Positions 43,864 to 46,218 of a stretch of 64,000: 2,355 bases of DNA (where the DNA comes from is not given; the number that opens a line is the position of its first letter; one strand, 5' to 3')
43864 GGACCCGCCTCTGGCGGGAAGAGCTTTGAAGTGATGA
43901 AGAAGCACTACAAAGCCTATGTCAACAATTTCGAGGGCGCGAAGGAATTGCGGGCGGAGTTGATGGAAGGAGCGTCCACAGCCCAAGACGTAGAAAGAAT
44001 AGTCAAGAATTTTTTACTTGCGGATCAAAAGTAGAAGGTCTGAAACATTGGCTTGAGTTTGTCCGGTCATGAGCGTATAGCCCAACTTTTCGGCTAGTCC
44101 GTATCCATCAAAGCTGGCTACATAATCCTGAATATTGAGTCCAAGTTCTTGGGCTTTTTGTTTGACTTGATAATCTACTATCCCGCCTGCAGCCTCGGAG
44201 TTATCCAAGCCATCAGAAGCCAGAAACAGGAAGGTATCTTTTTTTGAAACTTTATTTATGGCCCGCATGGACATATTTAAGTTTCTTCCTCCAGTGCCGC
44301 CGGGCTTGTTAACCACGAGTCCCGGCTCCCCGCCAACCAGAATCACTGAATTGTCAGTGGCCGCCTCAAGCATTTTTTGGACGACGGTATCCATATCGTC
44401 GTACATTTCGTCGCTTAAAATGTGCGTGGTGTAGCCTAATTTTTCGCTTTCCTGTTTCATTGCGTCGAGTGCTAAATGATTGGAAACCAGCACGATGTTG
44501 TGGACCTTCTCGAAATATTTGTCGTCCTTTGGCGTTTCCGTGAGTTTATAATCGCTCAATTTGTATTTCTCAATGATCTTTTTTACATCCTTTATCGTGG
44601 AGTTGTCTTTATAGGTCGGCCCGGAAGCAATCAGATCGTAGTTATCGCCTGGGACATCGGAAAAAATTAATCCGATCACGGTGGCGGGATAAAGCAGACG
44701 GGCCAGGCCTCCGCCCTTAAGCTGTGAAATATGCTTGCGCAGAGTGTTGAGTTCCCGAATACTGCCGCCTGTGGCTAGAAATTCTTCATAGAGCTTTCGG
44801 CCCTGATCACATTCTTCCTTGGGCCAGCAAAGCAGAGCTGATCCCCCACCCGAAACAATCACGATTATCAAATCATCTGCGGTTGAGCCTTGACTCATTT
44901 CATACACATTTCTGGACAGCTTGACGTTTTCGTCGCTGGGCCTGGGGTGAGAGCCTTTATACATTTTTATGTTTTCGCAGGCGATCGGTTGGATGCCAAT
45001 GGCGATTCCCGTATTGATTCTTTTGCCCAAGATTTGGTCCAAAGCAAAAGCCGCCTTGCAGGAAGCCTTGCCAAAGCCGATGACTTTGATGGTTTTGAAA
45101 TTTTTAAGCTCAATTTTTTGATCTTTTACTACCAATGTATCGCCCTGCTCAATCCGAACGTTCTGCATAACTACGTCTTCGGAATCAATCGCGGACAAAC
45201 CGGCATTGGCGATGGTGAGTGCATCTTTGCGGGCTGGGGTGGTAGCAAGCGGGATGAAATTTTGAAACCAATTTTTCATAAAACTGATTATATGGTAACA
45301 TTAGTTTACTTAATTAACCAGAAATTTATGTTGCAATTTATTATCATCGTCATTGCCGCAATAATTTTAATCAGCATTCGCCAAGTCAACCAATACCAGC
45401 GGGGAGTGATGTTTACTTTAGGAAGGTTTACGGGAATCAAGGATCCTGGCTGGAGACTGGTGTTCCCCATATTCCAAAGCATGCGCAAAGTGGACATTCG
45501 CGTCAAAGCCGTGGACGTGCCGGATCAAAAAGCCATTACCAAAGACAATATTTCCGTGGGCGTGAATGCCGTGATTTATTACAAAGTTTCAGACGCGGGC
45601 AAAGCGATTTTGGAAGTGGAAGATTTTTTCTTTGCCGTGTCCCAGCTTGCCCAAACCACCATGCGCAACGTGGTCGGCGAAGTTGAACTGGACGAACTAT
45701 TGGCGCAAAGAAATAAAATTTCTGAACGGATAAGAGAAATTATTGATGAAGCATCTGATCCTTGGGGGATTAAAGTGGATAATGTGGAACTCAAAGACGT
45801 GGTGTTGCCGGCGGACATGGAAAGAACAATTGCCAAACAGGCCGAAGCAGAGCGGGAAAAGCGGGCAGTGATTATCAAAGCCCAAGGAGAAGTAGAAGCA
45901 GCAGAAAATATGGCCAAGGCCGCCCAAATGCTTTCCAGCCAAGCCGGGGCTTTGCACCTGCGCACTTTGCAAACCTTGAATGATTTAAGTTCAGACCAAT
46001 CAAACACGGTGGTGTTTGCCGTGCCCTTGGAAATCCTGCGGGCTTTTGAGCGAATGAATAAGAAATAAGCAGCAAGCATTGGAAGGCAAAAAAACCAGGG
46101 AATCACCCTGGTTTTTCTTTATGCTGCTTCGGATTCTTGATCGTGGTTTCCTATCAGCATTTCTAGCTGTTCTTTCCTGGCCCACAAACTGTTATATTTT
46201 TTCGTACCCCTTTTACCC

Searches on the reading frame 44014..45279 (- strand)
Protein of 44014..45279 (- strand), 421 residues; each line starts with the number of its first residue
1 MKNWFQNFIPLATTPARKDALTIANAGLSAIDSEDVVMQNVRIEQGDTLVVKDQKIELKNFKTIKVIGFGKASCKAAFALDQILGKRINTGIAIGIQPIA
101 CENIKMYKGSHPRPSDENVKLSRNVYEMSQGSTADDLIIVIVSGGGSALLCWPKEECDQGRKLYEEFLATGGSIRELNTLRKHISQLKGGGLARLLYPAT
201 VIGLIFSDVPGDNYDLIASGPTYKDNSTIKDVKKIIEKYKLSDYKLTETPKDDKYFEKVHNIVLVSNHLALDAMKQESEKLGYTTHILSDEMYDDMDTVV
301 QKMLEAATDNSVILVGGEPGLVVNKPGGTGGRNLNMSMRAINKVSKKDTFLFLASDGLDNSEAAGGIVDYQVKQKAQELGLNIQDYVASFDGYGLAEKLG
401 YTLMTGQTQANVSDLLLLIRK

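Call 27: search_protein_families(library=pfam, proteins=[window:44014-45279:-])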
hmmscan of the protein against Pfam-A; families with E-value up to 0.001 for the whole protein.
window:44014-45279:- (421 aa): 2 families
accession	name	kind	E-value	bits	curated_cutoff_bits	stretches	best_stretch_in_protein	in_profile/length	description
PF13660.11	DUF4147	-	2.9e-61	207.3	23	1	20-243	2-224/234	Domain of unknown function (DUF4147)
PF05161.18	MOFRL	-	7.7e-20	71.5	28.3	1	312-414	2-106/106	MOFRL family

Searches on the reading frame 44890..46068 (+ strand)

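Call 76: search_protein_families(library=pfam, max_evalue=1e-8, proteins=[window:44890-46068:+])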
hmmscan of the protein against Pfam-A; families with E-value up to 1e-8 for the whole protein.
window:44890-46068:+ (392 aa): 1 family
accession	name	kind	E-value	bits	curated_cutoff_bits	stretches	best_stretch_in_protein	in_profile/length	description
PF01145.31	Band_7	-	1.1e-39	136.7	23.6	1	165-334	2-175/176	SPFH domain / Band 7 family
